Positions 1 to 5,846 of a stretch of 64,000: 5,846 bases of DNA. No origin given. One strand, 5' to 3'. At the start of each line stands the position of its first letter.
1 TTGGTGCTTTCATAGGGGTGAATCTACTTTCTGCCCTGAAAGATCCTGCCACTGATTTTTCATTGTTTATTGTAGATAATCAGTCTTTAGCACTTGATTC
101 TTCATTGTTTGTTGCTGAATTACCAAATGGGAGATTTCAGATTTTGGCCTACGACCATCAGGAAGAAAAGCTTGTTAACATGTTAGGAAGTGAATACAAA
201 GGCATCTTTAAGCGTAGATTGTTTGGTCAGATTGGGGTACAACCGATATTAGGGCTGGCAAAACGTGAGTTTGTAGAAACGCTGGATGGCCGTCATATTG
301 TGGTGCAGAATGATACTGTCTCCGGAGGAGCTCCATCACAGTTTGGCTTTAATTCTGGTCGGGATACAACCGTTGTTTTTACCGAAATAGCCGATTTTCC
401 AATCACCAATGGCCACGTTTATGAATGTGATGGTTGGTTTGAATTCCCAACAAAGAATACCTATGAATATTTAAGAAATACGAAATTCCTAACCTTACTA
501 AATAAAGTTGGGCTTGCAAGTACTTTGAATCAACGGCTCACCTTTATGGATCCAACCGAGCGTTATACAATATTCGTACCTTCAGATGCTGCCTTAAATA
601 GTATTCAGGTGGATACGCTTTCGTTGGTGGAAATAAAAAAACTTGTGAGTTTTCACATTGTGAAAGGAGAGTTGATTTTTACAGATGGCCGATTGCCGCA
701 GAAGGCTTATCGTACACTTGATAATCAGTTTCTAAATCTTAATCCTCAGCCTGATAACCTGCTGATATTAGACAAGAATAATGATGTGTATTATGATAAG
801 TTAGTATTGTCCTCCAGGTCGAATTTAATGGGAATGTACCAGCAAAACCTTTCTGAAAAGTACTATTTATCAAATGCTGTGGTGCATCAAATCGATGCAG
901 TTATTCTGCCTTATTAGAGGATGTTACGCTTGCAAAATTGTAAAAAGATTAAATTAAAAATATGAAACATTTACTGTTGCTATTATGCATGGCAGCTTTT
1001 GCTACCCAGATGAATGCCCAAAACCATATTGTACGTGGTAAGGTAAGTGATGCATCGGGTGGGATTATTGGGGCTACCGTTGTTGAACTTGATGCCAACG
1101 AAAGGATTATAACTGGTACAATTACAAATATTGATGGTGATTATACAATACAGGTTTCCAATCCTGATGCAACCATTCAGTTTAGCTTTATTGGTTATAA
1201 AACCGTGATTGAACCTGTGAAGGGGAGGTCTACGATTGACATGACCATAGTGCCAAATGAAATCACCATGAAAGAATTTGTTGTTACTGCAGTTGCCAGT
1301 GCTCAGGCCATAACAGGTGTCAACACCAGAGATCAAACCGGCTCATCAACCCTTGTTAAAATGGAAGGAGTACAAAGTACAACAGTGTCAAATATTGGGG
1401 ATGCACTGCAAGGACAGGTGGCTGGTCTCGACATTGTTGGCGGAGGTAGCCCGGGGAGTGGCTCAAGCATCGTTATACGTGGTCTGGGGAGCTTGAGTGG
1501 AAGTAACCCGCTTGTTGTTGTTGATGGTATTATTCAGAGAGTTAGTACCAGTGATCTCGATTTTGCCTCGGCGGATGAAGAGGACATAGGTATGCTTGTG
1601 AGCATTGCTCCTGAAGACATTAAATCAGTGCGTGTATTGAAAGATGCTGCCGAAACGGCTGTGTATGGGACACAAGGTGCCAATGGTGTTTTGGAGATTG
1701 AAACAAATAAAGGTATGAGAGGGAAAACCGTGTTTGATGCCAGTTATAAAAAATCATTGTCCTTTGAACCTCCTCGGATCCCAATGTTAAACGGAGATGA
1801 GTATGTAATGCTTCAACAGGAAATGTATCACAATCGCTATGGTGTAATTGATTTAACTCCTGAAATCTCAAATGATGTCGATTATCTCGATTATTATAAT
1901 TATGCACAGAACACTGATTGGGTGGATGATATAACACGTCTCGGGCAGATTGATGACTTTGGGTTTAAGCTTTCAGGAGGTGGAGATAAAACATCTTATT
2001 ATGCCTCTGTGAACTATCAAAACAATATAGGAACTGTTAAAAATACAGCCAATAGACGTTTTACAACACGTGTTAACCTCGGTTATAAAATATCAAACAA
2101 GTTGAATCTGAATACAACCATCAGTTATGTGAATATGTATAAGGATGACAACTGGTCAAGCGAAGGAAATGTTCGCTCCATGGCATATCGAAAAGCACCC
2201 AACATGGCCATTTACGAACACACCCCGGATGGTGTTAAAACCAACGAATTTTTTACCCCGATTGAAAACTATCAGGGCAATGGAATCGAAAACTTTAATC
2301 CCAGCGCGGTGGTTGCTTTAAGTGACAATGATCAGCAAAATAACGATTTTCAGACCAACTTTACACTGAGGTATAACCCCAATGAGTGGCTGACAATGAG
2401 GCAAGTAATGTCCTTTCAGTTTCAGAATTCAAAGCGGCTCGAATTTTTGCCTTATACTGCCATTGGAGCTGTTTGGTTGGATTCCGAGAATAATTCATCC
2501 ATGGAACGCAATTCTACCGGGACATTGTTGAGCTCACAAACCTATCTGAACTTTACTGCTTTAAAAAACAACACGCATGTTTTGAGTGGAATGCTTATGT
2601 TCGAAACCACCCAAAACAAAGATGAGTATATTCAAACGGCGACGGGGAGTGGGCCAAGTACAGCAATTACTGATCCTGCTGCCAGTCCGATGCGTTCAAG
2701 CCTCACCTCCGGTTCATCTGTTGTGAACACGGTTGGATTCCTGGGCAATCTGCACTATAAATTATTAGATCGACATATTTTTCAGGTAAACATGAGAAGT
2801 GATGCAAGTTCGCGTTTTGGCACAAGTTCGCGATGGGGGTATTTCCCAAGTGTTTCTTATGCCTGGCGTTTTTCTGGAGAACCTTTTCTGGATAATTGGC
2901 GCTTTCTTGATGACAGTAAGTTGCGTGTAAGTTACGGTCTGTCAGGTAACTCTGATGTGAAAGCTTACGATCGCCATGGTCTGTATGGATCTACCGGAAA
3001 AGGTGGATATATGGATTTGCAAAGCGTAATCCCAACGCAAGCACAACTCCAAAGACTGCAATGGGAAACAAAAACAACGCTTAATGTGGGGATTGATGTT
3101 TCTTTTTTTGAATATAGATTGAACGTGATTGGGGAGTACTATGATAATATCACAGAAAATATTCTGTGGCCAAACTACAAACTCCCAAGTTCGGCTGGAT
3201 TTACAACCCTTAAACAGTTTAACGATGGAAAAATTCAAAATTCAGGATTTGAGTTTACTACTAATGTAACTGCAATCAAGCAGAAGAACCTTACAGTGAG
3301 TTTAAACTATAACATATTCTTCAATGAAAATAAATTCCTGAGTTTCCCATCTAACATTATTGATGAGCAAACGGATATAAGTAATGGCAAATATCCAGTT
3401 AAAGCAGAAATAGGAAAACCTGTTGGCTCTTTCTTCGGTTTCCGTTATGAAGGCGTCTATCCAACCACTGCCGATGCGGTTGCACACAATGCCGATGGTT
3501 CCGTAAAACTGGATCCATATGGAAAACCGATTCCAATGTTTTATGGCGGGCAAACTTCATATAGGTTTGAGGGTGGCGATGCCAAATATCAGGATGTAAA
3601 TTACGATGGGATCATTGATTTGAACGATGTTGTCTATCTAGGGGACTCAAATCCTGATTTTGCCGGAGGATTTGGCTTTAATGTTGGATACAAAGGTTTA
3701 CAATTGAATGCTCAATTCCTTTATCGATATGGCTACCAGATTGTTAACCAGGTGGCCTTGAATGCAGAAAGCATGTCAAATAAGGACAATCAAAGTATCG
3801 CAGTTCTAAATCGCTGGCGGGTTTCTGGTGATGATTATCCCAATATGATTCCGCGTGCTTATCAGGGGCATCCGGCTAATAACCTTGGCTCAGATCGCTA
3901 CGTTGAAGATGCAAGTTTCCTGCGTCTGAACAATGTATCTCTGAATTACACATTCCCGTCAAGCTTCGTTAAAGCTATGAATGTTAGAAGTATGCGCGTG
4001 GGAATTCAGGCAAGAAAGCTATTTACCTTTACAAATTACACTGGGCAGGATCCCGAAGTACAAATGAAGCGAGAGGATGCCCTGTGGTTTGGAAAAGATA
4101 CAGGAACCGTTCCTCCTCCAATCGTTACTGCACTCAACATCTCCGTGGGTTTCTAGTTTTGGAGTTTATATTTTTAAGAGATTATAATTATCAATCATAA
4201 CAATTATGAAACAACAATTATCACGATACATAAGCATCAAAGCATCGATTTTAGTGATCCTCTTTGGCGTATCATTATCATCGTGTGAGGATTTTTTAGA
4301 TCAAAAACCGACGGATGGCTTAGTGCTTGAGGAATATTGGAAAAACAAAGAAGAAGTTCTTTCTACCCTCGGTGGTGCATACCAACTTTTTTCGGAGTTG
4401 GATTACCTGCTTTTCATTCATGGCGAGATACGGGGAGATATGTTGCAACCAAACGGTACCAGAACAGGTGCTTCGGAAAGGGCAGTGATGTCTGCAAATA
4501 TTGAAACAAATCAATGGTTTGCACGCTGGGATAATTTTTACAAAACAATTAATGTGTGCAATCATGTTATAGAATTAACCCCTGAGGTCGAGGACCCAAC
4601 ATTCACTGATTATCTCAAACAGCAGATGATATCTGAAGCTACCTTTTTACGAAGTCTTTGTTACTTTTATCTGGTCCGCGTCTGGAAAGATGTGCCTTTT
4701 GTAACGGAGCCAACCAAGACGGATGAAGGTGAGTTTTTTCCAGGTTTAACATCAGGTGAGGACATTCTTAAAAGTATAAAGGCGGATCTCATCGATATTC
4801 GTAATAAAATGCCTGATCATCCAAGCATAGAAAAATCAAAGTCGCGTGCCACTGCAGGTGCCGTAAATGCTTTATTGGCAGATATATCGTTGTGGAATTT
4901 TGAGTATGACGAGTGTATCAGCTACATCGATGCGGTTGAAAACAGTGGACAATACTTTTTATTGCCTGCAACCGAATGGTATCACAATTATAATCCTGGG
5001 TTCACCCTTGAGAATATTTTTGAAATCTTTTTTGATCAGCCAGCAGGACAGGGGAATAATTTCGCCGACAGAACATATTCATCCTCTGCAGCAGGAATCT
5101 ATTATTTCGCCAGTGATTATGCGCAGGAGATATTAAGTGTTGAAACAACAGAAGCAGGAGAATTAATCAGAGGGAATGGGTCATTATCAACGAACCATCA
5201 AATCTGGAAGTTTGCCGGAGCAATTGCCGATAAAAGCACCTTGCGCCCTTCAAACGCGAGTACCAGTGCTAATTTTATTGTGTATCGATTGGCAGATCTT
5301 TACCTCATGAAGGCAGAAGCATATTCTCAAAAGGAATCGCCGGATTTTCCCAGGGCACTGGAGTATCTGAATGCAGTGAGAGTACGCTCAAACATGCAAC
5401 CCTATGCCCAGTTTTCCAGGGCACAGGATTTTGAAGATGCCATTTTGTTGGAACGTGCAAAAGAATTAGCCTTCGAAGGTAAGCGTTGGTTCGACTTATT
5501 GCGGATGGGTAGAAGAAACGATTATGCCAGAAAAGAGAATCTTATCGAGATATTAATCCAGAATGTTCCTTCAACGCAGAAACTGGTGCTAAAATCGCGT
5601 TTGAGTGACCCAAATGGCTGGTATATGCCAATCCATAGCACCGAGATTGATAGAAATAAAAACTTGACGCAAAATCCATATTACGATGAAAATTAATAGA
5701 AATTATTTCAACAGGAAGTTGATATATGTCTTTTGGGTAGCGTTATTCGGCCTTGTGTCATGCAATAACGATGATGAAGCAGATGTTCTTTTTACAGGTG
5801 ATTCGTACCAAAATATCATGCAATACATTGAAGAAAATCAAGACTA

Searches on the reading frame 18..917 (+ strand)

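Call 34: search_protein_families(library=pfam, proteins=[window:18-917:+], max_evalue=0.0001)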
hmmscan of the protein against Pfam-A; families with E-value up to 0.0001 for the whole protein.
window:18-917:+ (299 aa): 1 family
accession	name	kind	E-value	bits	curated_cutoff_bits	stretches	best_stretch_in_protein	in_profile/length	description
PF02469.27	Fasciclin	-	6.8e-13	49.3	22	1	155-298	4-123/123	Fasciclin domain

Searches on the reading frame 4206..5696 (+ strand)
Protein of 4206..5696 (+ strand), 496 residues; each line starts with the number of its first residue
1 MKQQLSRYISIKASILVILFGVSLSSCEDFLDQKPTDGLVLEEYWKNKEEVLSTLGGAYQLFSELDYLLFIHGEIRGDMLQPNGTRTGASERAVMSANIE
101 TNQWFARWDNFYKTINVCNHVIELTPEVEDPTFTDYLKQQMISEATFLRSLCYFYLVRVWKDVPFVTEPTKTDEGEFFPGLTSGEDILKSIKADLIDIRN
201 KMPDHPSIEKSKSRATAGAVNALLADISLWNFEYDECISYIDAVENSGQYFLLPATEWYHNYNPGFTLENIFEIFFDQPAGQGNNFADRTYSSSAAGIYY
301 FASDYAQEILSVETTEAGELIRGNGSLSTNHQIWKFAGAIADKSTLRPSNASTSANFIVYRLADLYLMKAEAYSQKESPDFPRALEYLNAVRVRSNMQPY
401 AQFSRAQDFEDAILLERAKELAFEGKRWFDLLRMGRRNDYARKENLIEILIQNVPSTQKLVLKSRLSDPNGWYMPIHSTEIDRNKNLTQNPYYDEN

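Call 34: search_protein_families(library=pfam, proteins=[window:4206-5696:+], max_evalue=0.0001)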
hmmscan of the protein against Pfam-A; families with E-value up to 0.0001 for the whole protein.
window:4206-5696:+ (496 aa): 2 families
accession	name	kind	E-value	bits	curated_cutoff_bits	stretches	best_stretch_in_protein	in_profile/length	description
PF07980.17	SusD_RagB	-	1.3e-34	120.7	23.1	1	235-493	26-297/297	SusD family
PF14322.12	SusD-like_3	-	1.9e-15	58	27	1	29-229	1-191/191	Starch-binding associating with outer membrane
